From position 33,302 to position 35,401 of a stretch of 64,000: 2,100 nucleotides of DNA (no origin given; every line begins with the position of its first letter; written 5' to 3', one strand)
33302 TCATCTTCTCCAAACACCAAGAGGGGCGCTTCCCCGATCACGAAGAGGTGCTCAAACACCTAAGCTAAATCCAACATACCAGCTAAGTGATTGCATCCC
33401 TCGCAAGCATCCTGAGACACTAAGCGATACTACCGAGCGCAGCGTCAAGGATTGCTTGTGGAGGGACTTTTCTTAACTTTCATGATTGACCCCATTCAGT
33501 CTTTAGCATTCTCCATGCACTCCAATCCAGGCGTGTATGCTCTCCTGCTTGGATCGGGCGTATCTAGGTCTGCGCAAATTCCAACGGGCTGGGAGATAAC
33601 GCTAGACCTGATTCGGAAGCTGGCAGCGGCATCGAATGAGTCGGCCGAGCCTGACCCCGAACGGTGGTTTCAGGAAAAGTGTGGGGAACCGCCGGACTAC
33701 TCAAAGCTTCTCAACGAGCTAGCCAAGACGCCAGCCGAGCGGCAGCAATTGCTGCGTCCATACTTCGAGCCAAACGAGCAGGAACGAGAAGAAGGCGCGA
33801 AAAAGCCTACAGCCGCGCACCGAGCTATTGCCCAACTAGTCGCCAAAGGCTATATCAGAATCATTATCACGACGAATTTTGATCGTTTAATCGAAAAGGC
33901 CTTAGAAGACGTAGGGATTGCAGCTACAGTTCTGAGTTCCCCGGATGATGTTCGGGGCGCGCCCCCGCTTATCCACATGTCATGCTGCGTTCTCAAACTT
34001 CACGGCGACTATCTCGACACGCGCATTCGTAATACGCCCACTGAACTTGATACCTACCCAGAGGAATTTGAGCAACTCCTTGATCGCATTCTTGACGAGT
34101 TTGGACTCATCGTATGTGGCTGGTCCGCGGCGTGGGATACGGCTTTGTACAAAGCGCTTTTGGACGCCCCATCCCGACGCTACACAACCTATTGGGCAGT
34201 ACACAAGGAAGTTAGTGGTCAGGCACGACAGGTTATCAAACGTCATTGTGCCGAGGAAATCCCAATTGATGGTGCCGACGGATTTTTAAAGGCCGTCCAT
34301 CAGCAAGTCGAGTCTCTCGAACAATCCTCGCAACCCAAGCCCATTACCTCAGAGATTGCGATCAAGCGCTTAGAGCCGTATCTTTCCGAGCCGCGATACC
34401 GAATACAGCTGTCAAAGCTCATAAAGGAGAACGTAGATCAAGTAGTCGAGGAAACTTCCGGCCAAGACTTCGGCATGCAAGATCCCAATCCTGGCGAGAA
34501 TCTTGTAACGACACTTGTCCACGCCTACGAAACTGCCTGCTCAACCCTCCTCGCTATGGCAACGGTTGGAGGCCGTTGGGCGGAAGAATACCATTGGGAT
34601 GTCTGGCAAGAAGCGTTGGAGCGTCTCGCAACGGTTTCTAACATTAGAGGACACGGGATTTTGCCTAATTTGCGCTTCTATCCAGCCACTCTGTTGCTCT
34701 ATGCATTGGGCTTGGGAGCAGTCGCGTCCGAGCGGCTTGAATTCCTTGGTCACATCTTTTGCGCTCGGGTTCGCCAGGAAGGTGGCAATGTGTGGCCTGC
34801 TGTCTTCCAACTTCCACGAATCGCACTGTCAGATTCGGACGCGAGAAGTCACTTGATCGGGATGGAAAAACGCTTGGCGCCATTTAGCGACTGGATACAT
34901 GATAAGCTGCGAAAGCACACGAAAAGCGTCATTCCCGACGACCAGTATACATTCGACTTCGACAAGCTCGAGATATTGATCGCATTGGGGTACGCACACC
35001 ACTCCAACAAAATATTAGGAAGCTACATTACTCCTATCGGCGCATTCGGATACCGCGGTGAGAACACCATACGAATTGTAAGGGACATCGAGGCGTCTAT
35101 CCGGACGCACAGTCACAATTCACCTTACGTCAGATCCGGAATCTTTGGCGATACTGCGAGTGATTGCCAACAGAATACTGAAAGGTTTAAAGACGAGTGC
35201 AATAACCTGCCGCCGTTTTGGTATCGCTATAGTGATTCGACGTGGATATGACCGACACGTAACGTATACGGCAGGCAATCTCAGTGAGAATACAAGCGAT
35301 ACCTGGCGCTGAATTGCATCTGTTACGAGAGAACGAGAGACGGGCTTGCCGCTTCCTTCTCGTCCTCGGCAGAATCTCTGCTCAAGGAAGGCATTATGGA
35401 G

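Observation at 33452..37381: Low-GC island encoding a SIR2-family NADase-type protein plus a highly regular TPR protein: candidate uncharacterised two-gene defence/conflict module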

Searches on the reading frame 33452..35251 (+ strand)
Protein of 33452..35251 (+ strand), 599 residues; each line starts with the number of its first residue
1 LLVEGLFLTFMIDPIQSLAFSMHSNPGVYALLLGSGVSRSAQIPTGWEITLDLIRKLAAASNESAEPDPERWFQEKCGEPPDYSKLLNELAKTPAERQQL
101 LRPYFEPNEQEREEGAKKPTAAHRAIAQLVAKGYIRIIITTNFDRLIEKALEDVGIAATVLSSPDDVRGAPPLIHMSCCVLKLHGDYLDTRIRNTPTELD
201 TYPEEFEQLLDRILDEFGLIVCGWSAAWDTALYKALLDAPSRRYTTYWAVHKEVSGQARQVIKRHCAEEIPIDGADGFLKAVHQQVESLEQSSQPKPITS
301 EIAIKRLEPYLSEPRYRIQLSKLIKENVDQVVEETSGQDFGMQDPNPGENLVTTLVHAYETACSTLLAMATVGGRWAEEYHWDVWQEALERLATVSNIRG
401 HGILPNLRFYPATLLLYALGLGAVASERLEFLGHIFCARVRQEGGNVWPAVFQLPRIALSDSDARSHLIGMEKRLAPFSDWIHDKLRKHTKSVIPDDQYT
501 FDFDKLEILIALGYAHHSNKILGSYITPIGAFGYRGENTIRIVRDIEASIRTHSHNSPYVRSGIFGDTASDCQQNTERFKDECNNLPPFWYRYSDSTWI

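Call 3: search_protein_families(library=pfam, proteins=[window:33452-35251:+], max_evalue=0.01)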
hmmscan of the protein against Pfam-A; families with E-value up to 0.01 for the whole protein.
window:33452-35251:+ (599 aa): 2 families
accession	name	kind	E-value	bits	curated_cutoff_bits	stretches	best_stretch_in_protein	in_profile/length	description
PF13289.12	SIR2_2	-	9e-10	39.2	24.5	1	137-227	2-94/141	SIR2-like domain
PF12710.13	HAD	-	0.00045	21.1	27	0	92-169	49-141/189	haloacid dehalogenase-like hydrolase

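Call 4: search_protein_families(library=padloc, proteins=[window:33452-35251:+], max_evalue=0.01)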
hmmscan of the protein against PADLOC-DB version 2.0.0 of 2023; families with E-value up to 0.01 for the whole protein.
window:33452-35251:+ (599 aa): 14 families
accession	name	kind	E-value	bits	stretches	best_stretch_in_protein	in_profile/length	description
PDLC05061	PDC-S65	-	8.3e-206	683.8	1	9-584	10-587/592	-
PDLC05060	PDC-S65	-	2.5e-136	453.5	1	86-584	1-499/503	-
PDLC02419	Aga_SIR2-PNTD1-PNTD2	-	2.6e-30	103.7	1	25-260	4-252/558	Class I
PDLC02401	Aga_SIR2-PNTD1-PNTD2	-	3.8e-23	80.1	1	78-226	45-186/524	Class I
PDLC02420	Aga_SIR2-PNTD1-PNTD2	-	4e-22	76.3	1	20-287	13-294/1010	Class I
PDLC02384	pAgo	-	9.1e-18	61.9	1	80-329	90-335/1030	-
PDLC02402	Aga_SIR2-PNTD1-PNTD2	-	4e-08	29.8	1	70-252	69-248/876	Class I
PDLC00407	ThsA1|ThsA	-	1.5e-06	25.1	1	116-188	88-154/478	STALD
PDLC04082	SIR2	-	3.3e-06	24.2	1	126-158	119-151/345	-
PDLC00409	ThsA1|ThsA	-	4e-05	21.1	1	116-188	89-155/242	STALD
PDLC04087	SIR2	-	7.8e-05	19.7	1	30-158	20-155/343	-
PDLC04167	Dsr1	-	0.0025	13.5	1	30-159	24-144/1248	-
PDLC04091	SIR2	-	0.0059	13.9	1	137-159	130-152/345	-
PDLC04093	SIR2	-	0.006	13.6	0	138-157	154-173/395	-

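Call 5: search_protein_families(library=ncbifam, proteins=[window:33452-35251:+], max_evalue=0.01)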
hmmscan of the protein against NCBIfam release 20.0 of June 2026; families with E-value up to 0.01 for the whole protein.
window:33452-35251:+ (599 aa): 4 families
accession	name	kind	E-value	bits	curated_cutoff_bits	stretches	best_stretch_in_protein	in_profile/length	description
NF040867.1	prot_deacyl_CobB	equivalog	9e-05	21.8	320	1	116-150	71-105/242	NAD-dependent protein deacetylase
NF010736.0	PRK14138.1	equivalog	0.00032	20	395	1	117-150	72-105/244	NAD-dependent deacetylase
NF003738.0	PRK05333.1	equivalog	0.00095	18.2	305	1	116-150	87-121/295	NAD-dependent protein deacetylase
NF001753.0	PRK00481.1-3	subfamily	0.0029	16.6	243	1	116-150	74-108/252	NAD-dependent protein deacylase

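Call 7: find_homologous_proteins(query=window:33452-35251:+, max_evalue=0.00001)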
Query window:33452-35251:+ (599 aa): 5919 proteins with E <= 0.00001 among 8000 candidates; the best 120 are listed.
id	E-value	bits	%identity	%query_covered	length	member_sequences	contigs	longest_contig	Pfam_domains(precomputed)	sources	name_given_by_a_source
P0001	0.0e+0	1387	100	100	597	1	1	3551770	PF13289.13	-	-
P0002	4.0e-229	780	61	97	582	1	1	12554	PF13289.13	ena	-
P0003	1.1e-221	756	58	97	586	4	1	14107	PF13289.13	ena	-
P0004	1.3e-218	745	60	95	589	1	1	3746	PF13289.13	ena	-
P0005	1.3e-218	745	60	95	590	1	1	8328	PF13289.13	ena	-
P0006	1.4e-217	742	58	97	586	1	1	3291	PF13289.13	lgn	-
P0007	5.5e-217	740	59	95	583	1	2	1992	PF13289.13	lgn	-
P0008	1.3e-215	736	58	96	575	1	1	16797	PF13289.13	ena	-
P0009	6.5e-215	733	58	96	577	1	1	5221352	PF13289.13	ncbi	-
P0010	8.3e-215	733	59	95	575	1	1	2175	PF13289.13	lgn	-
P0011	1.8e-214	732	58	97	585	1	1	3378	PF13289.13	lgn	-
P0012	4.0e-214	731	58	97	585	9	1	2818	PF13289.13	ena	-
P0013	1.0e-213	729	58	96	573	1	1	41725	PF13289.13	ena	-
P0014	1.2e-213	729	57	95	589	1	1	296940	PF13289.13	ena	-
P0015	3.6e-213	727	58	96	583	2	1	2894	PF13289.13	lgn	-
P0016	4.2e-213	727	57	94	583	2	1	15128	PF13289.13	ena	-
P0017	7.7e-213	726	57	95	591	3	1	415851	PF13289.13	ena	-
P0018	2.5e-212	725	57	97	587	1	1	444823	PF13289.13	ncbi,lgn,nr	ncbi:MAG: SIR2 family protein [Deltaproteobacteria bacterium]|nr:SIR2 family protein [Deltaproteobac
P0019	3.0e-212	724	58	95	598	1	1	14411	PF13289.13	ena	-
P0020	3.6e-212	724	57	97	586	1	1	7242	PF13289.13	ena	-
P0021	3.9e-212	724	59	95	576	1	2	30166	PF13289.13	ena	-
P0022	4.2e-212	724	58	96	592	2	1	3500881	PF13289.13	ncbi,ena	-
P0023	4.3e-212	724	58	95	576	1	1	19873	PF13289.13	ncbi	-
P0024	5.1e-212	724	57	95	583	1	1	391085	PF13289.13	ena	-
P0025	1.2e-211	722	57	95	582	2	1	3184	PF13289.13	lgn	-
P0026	1.2e-211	722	58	95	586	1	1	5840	PF13289.13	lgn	-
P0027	2.2e-211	722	56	97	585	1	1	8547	PF13289.13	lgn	-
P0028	3.1e-211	721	59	95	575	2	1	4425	PF13289.13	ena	-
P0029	4.1e-211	721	57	95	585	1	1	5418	PF13289.13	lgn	-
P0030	4.2e-211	721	58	96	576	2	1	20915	PF13289.13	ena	-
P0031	4.8e-211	720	58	97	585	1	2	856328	PF13289.13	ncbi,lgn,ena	-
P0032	5.1e-211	720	57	97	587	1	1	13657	PF13289.13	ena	-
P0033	6.6e-211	720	57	94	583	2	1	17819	PF13289.13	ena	-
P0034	7.8e-211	720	57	95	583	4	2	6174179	PF13289.13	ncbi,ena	-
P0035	1.1e-210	719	57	97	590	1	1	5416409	PF13289.13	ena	-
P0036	1.2e-210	719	57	96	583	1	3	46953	PF13289.13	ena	-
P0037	1.7e-210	719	57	95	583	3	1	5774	PF13289.13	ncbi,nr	ncbi:MAG: SIR2 family protein [Candidatus Poribacteria bacterium]|nr:SIR2 family protein [Candidatus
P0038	1.8e-210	719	58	97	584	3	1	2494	PF13289.13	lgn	-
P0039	2.0e-210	718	57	97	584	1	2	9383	PF13289.13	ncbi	-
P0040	2.4e-210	718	57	97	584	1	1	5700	PF13289.13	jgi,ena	-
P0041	2.9e-210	718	58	95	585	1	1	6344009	PF13289.13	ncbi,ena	-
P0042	3.6e-210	718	57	95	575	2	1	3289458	PF13289.13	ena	-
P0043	4.0e-210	717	58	94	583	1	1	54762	PF13289.13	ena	-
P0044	4.1e-210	717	58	95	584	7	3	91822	PF13289.13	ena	-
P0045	7.7e-210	716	56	97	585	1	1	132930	PF13289.13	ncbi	ncbi:MAG: SIR2 family protein [Betaproteobacteria bacterium]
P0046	1.0e-209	716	57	97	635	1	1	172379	PF13289.13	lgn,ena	-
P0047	1.6e-209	715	57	97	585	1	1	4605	PF13289.13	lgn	-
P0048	1.6e-209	715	58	94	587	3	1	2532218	PF13289.13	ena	-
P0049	1.7e-209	715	57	95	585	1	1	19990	PF13289.13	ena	-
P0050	2.0e-209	715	58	95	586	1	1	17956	PF13289.13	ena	-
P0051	3.9e-209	714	57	95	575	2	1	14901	PF13289.13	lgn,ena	-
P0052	5.0e-209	714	57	97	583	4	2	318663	PF13289.13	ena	-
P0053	5.6e-209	714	57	96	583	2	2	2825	PF13289.13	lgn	-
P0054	6.6e-209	713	57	97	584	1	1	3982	PF13289.13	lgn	-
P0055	8.9e-209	713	56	96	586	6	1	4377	PF13289.13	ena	-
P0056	1.3e-208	712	57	94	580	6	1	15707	PF13289.13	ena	-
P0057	1.4e-208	712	56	97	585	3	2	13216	PF13289.13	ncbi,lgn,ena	-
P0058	2.3e-208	712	57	97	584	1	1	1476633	PF13289.13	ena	-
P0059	3.5e-208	711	56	97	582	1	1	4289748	PF13289.13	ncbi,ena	-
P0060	3.9e-208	711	56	97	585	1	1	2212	PF13289.13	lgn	-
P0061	4.5e-208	711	58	94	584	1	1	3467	PF13289.13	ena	-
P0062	4.6e-208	711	57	96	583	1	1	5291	PF13289.13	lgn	-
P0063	5.0e-208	710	57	95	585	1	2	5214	PF13289.13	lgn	-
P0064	5.7e-208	710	55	97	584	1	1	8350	PF13289.13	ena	-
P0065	6.0e-208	710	57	95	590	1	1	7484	PF13289.13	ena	-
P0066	7.7e-208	710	57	95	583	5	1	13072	PF13289.13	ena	-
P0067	8.4e-208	710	60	94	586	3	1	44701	PF13289.13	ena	-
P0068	8.7e-208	710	56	97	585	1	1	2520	PF13289.13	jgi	jgi:hypothetical protein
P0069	1.0e-207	709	56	95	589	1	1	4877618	PF13289.13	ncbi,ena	-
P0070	1.3e-207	709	58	95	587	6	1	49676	PF13289.13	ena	-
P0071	1.4e-207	709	56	97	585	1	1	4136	PF13289.13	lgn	-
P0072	1.5e-207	709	55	97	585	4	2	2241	PF13289.13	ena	-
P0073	1.6e-207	709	57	95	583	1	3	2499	PF13289.13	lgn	-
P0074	1.6e-207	709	57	97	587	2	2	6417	PF13289.13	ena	-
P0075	1.9e-207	709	57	97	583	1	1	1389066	PF13289.13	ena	-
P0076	1.9e-207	709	55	95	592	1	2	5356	PF13289.13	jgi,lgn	-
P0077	2.0e-207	709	58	95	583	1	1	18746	PF13289.13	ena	-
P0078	2.1e-207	708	58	97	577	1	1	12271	PF13289.13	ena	-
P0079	2.3e-207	708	57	97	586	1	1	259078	PF13289.13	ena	-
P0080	2.6e-207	708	57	95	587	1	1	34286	PF13289.13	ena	-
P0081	2.7e-207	708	58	94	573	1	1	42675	PF13289.13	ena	-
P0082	2.9e-207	708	56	96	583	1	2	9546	PF13289.13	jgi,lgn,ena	jgi:hypothetical protein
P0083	3.0e-207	708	57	95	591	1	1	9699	PF13289.13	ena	-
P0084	4.5e-207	707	57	95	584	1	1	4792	PF13289.13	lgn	-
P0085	5.0e-207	707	55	97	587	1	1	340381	PF13289.13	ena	-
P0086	5.6e-207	707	56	97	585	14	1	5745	PF13289.13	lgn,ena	-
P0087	7.0e-207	707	57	96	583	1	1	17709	PF13289.13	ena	-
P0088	8.3e-207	706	57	94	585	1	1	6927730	PF13289.13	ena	-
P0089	9.1e-207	706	56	97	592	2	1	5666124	PF13289.13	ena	-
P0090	9.5e-207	706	57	95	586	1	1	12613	PF13289.13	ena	-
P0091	1.1e-206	706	56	97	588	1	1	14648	PF13289.13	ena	-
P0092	1.2e-206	706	56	95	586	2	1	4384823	PF13289.13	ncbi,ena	-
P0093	1.4e-206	706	57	95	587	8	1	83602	PF13289.13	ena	-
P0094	2.1e-206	705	56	95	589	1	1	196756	PF13289.13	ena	-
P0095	2.5e-206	705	58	93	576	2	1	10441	PF13289.13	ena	-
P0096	2.7e-206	705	55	97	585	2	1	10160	PF13289.13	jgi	-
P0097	3.0e-206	705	56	97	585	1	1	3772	PF13289.13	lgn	-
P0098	3.1e-206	705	56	97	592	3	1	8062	PF13289.13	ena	-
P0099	3.4e-206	704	57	95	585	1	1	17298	PF13289.13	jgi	jgi:hypothetical protein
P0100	3.6e-206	704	57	95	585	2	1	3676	PF13289.13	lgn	-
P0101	3.8e-206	704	57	96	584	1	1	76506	PF13289.13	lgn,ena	-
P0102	3.9e-206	704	57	94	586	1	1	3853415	PF13289.13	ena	-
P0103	4.1e-206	704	56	97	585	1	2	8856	PF13289.13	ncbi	-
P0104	4.9e-206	704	56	97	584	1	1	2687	PF13289.13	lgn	-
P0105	5.0e-206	704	57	97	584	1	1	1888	PF13289.13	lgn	-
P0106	5.9e-206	704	56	96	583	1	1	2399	PF13289.13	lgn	-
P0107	5.9e-206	704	56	97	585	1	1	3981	PF13289.13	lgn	-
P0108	8.1e-206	703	56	97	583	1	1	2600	PF13289.13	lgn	-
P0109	1.0e-205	703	57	96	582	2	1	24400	PF13289.13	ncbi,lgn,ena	-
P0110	1.1e-205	703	55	97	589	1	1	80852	PF13289.13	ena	-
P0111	1.2e-205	703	56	95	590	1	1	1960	PF13289.13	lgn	-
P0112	1.3e-205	703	56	97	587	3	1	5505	PF13289.13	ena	-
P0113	1.7e-205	702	57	94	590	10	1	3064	PF13289.13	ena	-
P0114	1.7e-205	702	56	95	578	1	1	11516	PF13289.13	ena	-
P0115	1.7e-205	702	55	97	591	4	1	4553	PF13289.13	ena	-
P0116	1.8e-205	702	57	95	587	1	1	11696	PF13289.13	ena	-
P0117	1.9e-205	702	55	97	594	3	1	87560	PF13289.13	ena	-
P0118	2.0e-205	702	55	95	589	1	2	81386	PF13289.13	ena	-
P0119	2.1e-205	702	57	94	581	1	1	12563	PF13289.13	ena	-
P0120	2.1e-205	702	55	97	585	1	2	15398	PF13289.13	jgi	jgi:hypothetical protein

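Call 9: find_related_loci(query=A1, collection=genome_contigs, flank=10000)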
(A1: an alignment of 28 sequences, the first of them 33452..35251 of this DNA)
Query A1 (599 aa) in genome_contigs; peptide patterns used: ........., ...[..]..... (x = any residue, [..] = any of these).
599 stretches matched a pattern (row limit reached: there are more); 395 encode a relative of the query (tblastn E <= 1e-3); the best 80 are kept; 80 distinct loci.
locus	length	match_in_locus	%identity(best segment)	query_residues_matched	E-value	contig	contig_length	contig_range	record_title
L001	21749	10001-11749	58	11-585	0e+0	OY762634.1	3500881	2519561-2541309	MAG: Dehalococcoidia bacterium isolate 5218cef7-9544-4829-ade7-f4022e2b34b8 genome assembly, chromosome: 1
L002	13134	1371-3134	55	8-590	0e+0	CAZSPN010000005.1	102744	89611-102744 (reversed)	MAG TPA_asm: uncultured Gallionella sp. isolate SRP178908_co1_118 genome assembly, contig: NODE_80_length_102744_cov_4.0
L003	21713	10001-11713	56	11-580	0e+0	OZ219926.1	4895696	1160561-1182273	MAG: Thermodesulfobacteriota bacterium isolate 21442c6b-cc68-4f82-8039-a5361455a999 genome assembly, chromosome: 3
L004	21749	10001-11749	54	11-581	0e+0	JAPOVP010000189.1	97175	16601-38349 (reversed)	MAG: Caldilineaceae bacterium isolate COS1_bin_2 NODE_165_length_97175_cov_51.3016, whole genome shotgun sequence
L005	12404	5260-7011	54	11-591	0e+0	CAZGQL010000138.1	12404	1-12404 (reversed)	MAG TPA_asm: uncultured Syntrophobacteraceae bacterium isolate SRP290908_co1_149 genome assembly, contig: NODE_7205_leng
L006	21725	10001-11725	55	11-581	0e+0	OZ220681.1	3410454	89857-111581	MAG: Dehalococcoidia bacterium isolate b3870ce4-b2c0-4886-bd94-d5608d47d969 genome assembly, chromosome: 1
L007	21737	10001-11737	57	11-586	0e+0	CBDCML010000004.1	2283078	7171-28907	MAG: Opitutales bacterium isolate e0fc1690-48a8-4d2d-90c6-43be15898d10 genome assembly, contig: contig_4, whole genome s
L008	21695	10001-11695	57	11-581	0e+0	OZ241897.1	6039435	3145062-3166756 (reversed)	MAG: Acidobacteriota bacterium isolate 7b4b86e9-9a4d-44db-aaa0-056d26db6e00 genome assembly, chromosome: 1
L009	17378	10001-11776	53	11-599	0e+0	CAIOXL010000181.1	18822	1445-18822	MAG: uncultured Geobacteraceae bacterium isolate MJ3_bin-256 genome assembly, contig: bin-256:181/204, whole genome shot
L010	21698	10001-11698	60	9-572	0e+0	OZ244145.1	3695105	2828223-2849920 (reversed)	MAG: Chloroflexota bacterium isolate eb05c879-3c2f-44be-9c84-8645a4b398cc genome assembly, chromosome: 1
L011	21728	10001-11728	57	12-592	0e+0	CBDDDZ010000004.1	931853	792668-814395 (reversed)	MAG: Candidatus Latescibacterota bacterium isolate 2fef8444-24d4-470e-a0f0-8c307ac56c94 genome assembly, contig: contig_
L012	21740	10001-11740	53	7-580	0e+0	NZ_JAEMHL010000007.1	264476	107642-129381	Geomonas anaerohicana strain Red421 NODE_7_length_264476_cov_172.898770, whole genome shotgun sequence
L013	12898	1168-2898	56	11-581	0e+0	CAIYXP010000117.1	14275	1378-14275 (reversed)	MAG: uncultured Methylococcaceae bacterium isolate Loclat_bin-06492 genome assembly, contig: bin-06492:117/542, whole ge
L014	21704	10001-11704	56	12-575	0e+0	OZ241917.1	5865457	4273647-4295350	MAG: Candidatus Latescibacterota bacterium isolate 5e8d6608-c5e3-4027-8d72-793febe4c990 genome assembly, chromosome: 1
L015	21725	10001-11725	58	11-587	0e+0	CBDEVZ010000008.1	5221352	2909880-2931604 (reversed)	MAG: uncultured Candidatus Binatia bacterium isolate 77b99e23-3f9f-49a3-a4d3-93b2c3db3d2d genome assembly, contig: conti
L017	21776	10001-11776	55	11-591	0e+0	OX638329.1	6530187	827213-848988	MAG: uncultured Latescibacteria bacterium isolate 03e23b1f-02ed-4bf0-8d8f-a367d3d93791 genome assembly, chromosome: 1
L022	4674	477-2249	55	2-591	0e+0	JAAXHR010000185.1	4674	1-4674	MAG: Dehalococcoidia bacterium isolate Plut_88894 unfiltered_Plut_88894_genomic_contig_449677, whole genome shotgun sequ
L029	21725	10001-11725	52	11-580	6e-176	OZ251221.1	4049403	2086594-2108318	MAG: bacterium isolate 32a2cbb7-c6c8-45cd-829d-ddd1ef6a6eb2 genome assembly, chromosome: 1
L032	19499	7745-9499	47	11-592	9e-171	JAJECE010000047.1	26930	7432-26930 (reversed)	MAG: Rhodothermales bacterium isolate jk18x9bins.87 k141_86452, whole genome shotgun sequence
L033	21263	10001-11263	62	2-421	1e-167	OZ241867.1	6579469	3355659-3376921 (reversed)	MAG: Candidatus Latescibacterota bacterium isolate 402c3f40-99c9-4ff8-b352-fabea084b2f7 genome assembly, chromosome: 1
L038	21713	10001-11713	51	12-580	9e-174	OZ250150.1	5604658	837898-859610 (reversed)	MAG: Candidatus Latescibacterota bacterium isolate 5c13c588-1760-4ea4-89ab-5ccd14670b69 genome assembly, chromosome: 1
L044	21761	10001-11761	45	11-589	3e-156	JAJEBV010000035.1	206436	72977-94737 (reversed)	MAG: Thermoanaerobaculia bacterium isolate jk18x9bins.56 k141_104375, whole genome shotgun sequence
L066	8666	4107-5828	38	11-566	7e-128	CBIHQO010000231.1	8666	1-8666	MAG TPA_asm: uncultured Schlesneria sp. isolate SRR18156212_concoct_8 genome assembly, contig: ERZ27336872.3538, whole g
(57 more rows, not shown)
